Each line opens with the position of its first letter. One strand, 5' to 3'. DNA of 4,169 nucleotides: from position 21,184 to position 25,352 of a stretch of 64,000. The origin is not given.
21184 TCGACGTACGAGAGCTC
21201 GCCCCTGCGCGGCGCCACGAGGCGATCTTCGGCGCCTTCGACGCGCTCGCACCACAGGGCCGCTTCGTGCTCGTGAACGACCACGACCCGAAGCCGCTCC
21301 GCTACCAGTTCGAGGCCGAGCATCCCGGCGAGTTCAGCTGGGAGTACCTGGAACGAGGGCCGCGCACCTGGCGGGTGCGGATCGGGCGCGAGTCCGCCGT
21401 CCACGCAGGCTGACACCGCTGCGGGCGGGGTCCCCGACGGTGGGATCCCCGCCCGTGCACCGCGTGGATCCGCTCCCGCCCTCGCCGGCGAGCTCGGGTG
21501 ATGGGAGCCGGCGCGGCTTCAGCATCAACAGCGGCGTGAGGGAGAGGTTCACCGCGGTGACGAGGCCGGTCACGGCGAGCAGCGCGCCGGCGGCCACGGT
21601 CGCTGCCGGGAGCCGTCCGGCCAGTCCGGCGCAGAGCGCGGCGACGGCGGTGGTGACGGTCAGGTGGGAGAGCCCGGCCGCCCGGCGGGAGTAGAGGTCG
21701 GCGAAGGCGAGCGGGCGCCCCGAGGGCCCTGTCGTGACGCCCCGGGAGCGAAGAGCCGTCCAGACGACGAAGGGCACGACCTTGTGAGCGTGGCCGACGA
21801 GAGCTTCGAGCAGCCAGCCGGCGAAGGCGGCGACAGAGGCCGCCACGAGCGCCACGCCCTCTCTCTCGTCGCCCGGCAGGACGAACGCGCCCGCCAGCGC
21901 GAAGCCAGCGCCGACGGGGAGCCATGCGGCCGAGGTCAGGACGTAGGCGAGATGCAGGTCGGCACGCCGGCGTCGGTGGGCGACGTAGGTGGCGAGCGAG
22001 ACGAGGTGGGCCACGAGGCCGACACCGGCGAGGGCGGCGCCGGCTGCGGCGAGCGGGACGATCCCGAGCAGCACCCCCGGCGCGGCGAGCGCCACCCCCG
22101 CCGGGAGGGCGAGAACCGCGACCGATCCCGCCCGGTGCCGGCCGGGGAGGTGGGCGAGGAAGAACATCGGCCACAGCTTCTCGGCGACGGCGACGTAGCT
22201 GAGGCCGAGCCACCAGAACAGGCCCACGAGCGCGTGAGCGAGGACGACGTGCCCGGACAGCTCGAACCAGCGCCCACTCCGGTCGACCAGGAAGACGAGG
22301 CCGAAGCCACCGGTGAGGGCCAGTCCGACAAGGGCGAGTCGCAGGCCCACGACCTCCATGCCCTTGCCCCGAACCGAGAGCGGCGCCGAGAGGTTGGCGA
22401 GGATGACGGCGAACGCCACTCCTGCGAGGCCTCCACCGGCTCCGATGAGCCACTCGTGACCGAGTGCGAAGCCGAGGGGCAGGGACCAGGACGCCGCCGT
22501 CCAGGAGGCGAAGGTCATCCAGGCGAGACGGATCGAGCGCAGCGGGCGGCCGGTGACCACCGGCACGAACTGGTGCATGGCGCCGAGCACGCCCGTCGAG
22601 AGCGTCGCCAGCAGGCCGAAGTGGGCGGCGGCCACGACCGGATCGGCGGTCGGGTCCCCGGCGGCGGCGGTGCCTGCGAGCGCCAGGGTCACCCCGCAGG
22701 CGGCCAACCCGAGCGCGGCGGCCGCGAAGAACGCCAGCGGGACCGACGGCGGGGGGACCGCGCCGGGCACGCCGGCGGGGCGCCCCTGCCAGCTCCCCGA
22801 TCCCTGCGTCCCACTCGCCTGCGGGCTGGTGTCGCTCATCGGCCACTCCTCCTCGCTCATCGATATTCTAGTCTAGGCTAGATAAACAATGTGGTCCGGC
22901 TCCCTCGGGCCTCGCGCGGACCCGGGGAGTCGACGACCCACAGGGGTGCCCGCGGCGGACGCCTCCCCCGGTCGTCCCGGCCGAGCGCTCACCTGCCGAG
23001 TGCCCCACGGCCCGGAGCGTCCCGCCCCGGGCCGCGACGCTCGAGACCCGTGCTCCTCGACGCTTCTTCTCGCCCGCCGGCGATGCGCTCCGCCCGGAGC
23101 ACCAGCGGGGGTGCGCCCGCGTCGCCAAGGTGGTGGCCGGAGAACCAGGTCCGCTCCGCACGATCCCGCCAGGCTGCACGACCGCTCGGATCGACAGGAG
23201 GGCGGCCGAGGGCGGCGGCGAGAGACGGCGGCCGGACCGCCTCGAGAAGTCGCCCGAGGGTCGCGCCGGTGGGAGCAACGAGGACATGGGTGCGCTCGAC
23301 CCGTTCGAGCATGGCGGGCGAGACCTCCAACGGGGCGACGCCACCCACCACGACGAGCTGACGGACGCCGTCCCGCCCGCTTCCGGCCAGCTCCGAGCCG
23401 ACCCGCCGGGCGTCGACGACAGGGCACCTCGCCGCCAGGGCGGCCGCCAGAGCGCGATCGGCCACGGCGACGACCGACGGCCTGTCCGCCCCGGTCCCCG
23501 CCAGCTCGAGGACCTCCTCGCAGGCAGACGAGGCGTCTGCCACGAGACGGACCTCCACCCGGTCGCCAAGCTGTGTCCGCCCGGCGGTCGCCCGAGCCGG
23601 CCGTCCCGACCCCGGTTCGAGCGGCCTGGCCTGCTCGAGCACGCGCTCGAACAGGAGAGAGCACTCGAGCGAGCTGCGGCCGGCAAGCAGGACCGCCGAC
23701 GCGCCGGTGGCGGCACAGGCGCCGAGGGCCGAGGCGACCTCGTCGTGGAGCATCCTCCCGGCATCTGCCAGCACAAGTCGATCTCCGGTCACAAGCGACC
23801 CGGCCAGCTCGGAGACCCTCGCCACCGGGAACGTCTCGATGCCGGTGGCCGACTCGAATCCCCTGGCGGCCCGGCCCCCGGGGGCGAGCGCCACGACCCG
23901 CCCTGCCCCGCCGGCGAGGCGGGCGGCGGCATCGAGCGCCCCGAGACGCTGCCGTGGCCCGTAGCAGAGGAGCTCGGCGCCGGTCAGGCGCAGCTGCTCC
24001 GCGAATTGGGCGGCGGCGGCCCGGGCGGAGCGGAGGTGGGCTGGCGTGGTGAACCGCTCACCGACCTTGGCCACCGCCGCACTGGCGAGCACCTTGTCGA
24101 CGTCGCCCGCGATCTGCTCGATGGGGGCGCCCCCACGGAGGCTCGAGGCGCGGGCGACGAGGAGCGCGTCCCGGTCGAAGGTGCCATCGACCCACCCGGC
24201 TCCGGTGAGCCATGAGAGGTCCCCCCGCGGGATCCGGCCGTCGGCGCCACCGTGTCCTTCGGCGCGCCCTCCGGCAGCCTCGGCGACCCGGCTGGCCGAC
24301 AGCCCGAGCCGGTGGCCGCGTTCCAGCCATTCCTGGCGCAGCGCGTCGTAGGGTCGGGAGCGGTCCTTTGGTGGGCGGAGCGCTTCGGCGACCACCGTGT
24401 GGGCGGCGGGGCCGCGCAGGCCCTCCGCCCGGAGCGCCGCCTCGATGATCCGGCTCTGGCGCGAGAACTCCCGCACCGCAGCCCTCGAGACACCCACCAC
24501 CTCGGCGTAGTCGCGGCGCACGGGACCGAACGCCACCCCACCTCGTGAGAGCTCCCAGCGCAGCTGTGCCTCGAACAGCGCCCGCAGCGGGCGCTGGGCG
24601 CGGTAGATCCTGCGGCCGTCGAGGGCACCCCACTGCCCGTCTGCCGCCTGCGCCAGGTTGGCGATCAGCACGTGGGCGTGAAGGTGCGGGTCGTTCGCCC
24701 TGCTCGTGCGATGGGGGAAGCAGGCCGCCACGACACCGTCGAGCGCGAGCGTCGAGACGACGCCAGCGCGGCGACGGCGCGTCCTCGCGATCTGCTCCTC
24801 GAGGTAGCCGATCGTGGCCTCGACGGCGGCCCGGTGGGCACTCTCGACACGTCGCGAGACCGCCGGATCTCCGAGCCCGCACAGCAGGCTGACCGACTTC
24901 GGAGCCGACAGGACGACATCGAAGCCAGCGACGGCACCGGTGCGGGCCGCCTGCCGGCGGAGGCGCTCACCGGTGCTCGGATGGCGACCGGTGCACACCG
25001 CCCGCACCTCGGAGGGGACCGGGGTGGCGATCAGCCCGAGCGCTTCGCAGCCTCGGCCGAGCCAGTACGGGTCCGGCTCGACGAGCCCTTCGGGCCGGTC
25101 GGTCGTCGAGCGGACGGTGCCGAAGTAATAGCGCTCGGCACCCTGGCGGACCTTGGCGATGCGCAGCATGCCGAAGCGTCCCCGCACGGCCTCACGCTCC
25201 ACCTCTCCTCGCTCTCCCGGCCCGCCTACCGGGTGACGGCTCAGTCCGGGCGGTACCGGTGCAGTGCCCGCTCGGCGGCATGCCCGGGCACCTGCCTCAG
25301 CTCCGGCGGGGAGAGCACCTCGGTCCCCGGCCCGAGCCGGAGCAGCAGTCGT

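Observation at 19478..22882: Four copies of a 16-bp palindrome, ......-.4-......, mark every promoter region of the cluster, including the regulator's own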

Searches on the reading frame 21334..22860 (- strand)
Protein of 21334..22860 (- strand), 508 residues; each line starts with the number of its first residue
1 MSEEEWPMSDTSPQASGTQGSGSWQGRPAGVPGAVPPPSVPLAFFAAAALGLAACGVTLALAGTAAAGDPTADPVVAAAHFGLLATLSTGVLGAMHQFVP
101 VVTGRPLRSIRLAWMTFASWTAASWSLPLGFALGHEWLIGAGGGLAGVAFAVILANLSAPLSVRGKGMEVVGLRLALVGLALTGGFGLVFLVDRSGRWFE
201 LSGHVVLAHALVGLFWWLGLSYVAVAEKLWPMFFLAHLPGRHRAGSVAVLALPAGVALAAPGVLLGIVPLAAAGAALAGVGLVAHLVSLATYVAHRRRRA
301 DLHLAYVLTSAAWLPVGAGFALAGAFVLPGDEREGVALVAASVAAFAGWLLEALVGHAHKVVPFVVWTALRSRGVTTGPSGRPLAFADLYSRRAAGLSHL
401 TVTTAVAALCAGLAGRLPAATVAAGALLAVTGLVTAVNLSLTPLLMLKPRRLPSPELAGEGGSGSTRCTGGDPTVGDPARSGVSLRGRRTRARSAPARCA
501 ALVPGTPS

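Call 4: search_protein_families(library=pfam, proteins=[window:21334-22860:-], max_evalue=0.01)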
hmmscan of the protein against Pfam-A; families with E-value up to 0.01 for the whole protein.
window:21334-22860:- (508 aa): 0 families

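Call 6: search_protein_families(library=ncbifam, proteins=[window:21334-22860:-], max_evalue=0.1)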
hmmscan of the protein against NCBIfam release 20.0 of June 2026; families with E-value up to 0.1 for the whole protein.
window:21334-22860:- (508 aa): 0 families

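Call 8: search_solved_structures(query=window:21334-22860:-, max_evalue=1)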
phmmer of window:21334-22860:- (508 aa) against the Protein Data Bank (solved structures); distinct sequences matched with E-value up to 1: 0.

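Call 31: find_homologous_proteins(query=window:21334-22839:-, max_evalue=0.00001)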
Query window:21334-22839:- (501 aa): 467 proteins with E <= 0.00001 among 8000 candidates; the best 120 are listed.
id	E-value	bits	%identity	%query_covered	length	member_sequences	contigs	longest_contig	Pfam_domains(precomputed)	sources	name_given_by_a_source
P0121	0.0e+0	1040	100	100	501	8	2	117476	-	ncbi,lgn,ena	-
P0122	2.6e-233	794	86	91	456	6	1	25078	-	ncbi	-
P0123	3.2e-172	592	68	85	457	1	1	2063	-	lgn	-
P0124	1.0e-167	577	65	89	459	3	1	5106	-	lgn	-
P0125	6.2e-166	571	65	87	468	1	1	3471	-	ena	-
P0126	8.4e-165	568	64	90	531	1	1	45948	-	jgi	jgi:hypothetical protein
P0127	2.5e-164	566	65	88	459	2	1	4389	-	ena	-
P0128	6.7e-164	565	64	90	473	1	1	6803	-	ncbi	ncbi:MAG: hypothetical protein ACRDYY_08610 [Acidimicrobiales bacterium]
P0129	2.5e-163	563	63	91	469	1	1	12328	-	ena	-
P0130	3.8e-163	562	64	86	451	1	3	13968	-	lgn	-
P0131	2.1e-162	560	63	88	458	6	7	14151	-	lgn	-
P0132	2.4e-161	556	63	86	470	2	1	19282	-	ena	-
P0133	1.2e-160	554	65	85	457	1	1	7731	-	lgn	-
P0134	1.5e-160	554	63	87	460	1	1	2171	-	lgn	-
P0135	2.5e-160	553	63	87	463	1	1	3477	-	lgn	-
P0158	2.0e-155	537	59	91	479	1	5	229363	-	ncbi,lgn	-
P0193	4.3e-152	526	62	88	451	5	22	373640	-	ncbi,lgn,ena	-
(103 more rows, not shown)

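Call 44: predict_structure(alignment_id=A2)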
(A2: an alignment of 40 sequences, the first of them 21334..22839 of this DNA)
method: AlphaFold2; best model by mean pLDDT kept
length: 501 residues; sequences in the alignment: 40
mean_pLDDT: 76.5   pTM: 0.77
mean pLDDT of the five models: 76.5, 74.1, 73.9, 71.7, 71.0
residues with pLDDT >= 90: 142; 70-90: 228; 50-70: 44; < 50: 87
segments of 3 or more residues with pLDDT < 50: 1-10, 191-203, 222-232, 452-501
pLDDT, mean of each block of 10 residues (from residue 1): 42 75 82 90 96 94 88 90 88 88 95 94 85 88 92 88 80 74 63 46 52 54 42 65 77 76 86 84 79 80 89 92 93 92 87 82 82 84 86 95 97 98 92 74 56 45 40 38 38 36 34
secondary structure, 60 per line:
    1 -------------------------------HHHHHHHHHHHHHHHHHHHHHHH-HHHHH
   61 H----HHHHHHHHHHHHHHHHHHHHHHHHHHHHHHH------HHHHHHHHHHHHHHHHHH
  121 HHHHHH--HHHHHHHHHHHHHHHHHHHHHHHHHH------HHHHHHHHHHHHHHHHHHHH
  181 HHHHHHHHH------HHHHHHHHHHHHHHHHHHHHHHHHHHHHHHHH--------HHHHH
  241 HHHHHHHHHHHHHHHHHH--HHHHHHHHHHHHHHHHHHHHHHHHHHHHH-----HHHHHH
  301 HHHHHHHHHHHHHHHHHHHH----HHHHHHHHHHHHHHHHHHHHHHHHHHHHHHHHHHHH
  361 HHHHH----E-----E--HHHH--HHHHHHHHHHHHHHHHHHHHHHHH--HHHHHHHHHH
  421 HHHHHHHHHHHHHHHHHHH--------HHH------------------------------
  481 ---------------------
elements in order: H32-54 H56-61 H66-96 H103-126 H129-154 H161-189 H196-227 H236-258 H261-289 H295-320 H325-365 H379-382 H385-408 H411-439

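Call 48: fold_search(model_id=the predicted structure, library=pdb)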
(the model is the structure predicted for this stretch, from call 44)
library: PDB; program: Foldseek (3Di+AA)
matches with E <= 10: 122; with E <= 0.001: 6
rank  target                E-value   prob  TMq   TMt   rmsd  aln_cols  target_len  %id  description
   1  3mk7_D                1.8e-04  1.00  0.55  0.59   7.7       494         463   13  The structure of CBB3 cytochrome oxidase (released 2010-08-04)
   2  6xkw_n                2.2e-04  1.00  0.54  0.57   7.6       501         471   11  R. capsulatus CIII2CIV bipartite super-complex (SC-2A) with CcoH/cy (released 2020-12-30)
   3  3mk7_A                3.0e-04  1.00  0.54  0.58   8.0       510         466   14  The structure of CBB3 cytochrome oxidase (released 2010-08-04)
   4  3mk7_G                3.2e-04  1.00  0.55  0.58   7.9       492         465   13  The structure of CBB3 cytochrome oxidase (released 2010-08-04)
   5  4xyd_A                3.4e-04  1.00  0.49  0.54   7.9       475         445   15  Nitric oxide reductase from Roseobacter denitrificans (RdNOR) (released 2016-05-25)
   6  8smr_E                4.5e-04  1.00  0.56  0.59   6.6       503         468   14  cytochrome bc1-cbb3 supercomplex from Pseudomonas aeruginosa (released 2023-10-11)
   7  9g83_t                1.3e-03  1.00  0.53  0.56   6.6       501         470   12  Respiratory supercomplex CI1-CIII2-CIV2-(cbb3)1 from alphaproteobacterium (released 2026-02-04)
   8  3o0r_B                2.6e-03  1.00  0.49  0.54   7.8       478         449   15  Crystal structure of nitric oxide reductase from Pseudomonas aeruginosa in complex with antibody fragment (released 2010-12-29)
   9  9g6b_A                4.0e-03  1.00  0.55  0.59   6.2       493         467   13  cbb3-2 NOH complex (released 2026-01-28)
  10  4g7r_A                6.1e-03  1.00  0.50  0.46   8.2       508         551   13  Structure of Recombinant Cytochrome ba3 Oxidase mutant V236A from Thermus thermophilus (released 2013-07-24)
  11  4gp8_A                6.6e-03  1.00  0.50  0.48   8.1       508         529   12  Structure of Recombinant Cytochrome ba3 Oxidase mutant Y133W+T231F from Thermus thermophilus (released 2013-01-16)
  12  4g71_A                7.5e-03  1.00  0.48  0.45   7.8       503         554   12  Structure of Recombinant Cytochrome ba3 Oxidase mutant V236N from Thermus thermophilus (released 2013-07-24)
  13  1ehk_A                9.6e-03  1.00  0.55  0.52   7.5       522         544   12  CRYSTAL STRUCTURE OF THE ABERRANT BA3-CYTOCHROME-C OXIDASE FROM THERMUS THERMOPHILUS (released 2001-02-22)
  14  4g7s_A                1.0e-02  1.00  0.52  0.48   8.2       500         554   13  Structure of Recombinant Cytochrome ba3 Oxidase mutant V236I from Thermus thermophilus (released 2013-07-24)
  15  9fq8_4Q               1.2e-02  1.00  0.48  0.52   8.3       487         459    9  Perkinsus marinus Respiratory complex CIV (released 2025-06-25)
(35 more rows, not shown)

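Call 72: find_encoding_contigs(protein=P0121, flank=3000, max_places=3)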
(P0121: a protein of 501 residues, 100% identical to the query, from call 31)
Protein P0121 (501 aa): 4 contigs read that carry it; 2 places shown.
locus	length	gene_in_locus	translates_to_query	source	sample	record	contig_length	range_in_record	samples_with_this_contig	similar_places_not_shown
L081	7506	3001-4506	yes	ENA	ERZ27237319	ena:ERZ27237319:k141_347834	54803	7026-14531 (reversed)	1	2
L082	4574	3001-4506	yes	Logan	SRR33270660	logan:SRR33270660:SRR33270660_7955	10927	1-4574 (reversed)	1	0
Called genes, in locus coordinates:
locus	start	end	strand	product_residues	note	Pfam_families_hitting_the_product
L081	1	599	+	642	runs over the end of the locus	PF13280:WYL, PF25583:WCX, PF19187:HTH_PafC, PF13280:WYL, PF25583:WCX (weak)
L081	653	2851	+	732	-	PF08751:TrwC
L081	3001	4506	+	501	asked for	-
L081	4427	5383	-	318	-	PF01814:Hemerythrin, PF10006:DUF2249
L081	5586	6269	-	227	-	PF01022:HTH_5 (weak), PF12840:HTH_20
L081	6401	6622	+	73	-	PF10006:DUF2249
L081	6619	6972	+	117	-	PF01883:FeS_assembly_P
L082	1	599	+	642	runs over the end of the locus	PF13280:WYL, PF25583:WCX, PF19187:HTH_PafC, PF13280:WYL, PF25583:WCX (weak)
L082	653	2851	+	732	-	PF08751:TrwC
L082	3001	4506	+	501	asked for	-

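Call 79: find_encoding_contigs(protein=P0193, flank=10000, max_places=2)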
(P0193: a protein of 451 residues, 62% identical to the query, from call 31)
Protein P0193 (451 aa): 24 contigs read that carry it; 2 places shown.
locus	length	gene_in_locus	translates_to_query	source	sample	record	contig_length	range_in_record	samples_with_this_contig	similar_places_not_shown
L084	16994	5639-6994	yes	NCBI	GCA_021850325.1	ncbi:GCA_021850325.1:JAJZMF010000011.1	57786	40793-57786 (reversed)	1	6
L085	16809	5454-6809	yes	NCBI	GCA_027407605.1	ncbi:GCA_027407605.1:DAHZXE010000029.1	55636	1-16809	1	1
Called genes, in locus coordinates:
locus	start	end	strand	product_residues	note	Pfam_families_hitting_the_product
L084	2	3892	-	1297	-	?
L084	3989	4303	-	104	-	-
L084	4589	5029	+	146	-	PF01243:PNPOx_N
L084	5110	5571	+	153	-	-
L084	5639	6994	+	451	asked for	-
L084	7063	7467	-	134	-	PF01883:FeS_assembly_P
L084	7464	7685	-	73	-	PF10006:DUF2249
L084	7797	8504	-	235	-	PF01814:Hemerythrin, PF10006:DUF2249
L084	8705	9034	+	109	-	-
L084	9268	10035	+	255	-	PF00106:adh_short, PF01370:Epimerase (weak), PF08659:KR, PF13561:adh_short_C2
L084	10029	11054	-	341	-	PF07883:Cupin_2 (weak)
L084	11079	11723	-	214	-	PF12804:NTP_transf_3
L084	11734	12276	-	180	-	PF06271:RDD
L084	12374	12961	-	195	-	-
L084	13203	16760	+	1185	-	PF04257:RecC_N, PF27451:RecC_4th, PF17946:RecC_C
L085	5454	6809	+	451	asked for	-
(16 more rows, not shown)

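Call 80: find_encoding_contigs(protein=P0158, flank=10000, max_places=2)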
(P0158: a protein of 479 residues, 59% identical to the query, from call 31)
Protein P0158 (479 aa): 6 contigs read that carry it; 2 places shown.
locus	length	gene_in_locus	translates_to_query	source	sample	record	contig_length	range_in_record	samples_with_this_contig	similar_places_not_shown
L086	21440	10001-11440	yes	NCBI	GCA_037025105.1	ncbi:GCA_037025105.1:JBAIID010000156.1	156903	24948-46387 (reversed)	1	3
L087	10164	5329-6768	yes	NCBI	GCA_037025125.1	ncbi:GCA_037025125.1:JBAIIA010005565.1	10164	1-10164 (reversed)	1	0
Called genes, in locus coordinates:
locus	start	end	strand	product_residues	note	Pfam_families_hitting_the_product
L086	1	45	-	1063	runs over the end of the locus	PF00486:Trans_reg_C (weak), PF03704:BTAD, PF13191:AAA_16, PF13424:TPR_12 (weak)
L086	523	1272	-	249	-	PF01814:Hemerythrin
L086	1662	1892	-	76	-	-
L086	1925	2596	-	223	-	PF01022:HTH_5, PF12802:MarR_2 (weak), PF12840:HTH_20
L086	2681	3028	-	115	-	PF01883:FeS_assembly_P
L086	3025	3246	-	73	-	PF10006:DUF2249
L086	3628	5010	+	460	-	PF00070:Pyr_redox (faint), PF07992:Pyr_redox_2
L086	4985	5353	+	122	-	PF11239:DUF3040 (weak)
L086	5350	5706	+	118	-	PF00355:Rieske, PF13806:Rieske_2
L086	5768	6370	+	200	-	PF27099:Rv1733c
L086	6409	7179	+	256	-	PF02308:MgtC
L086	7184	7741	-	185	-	PF01923:Cob_adeno_trans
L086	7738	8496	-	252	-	PF00970:FAD_binding_6, PF00175:NAD_binding_1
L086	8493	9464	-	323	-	PF00730:HhH-GPD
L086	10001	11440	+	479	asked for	-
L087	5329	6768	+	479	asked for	-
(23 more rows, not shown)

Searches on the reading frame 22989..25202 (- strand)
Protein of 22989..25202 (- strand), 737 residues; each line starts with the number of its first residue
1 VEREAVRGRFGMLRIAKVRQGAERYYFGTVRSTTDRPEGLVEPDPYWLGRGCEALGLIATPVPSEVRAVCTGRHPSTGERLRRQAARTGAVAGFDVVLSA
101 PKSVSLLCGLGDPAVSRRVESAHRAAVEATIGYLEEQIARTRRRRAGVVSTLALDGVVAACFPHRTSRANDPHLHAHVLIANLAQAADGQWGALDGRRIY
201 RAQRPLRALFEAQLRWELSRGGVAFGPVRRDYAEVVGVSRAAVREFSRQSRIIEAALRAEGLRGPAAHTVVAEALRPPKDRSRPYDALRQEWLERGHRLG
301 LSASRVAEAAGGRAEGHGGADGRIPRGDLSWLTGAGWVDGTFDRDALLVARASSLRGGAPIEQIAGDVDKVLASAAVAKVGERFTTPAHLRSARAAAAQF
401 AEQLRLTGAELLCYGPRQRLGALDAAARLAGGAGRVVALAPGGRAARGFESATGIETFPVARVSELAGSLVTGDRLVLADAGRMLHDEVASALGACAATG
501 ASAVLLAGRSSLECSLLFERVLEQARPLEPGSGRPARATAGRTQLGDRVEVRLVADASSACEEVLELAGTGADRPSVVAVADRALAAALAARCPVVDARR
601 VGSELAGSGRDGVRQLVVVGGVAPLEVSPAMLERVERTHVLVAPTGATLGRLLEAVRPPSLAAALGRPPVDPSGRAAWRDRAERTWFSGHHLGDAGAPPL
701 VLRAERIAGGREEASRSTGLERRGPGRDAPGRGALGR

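Call 4: search_protein_families(library=pfam, proteins=[window:22989-25202:-], max_evalue=0.01)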
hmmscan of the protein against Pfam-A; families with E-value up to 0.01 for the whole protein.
window:22989-25202:- (737 aa): 2 families
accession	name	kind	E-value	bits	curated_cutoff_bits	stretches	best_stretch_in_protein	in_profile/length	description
PF08751.17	TrwC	-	1.2e-66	225.6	25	1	43-296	25-283/286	TrwC relaxase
PF13604.12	AAA_30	-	0.0004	20.6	27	1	421-506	36-122/191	AAA domain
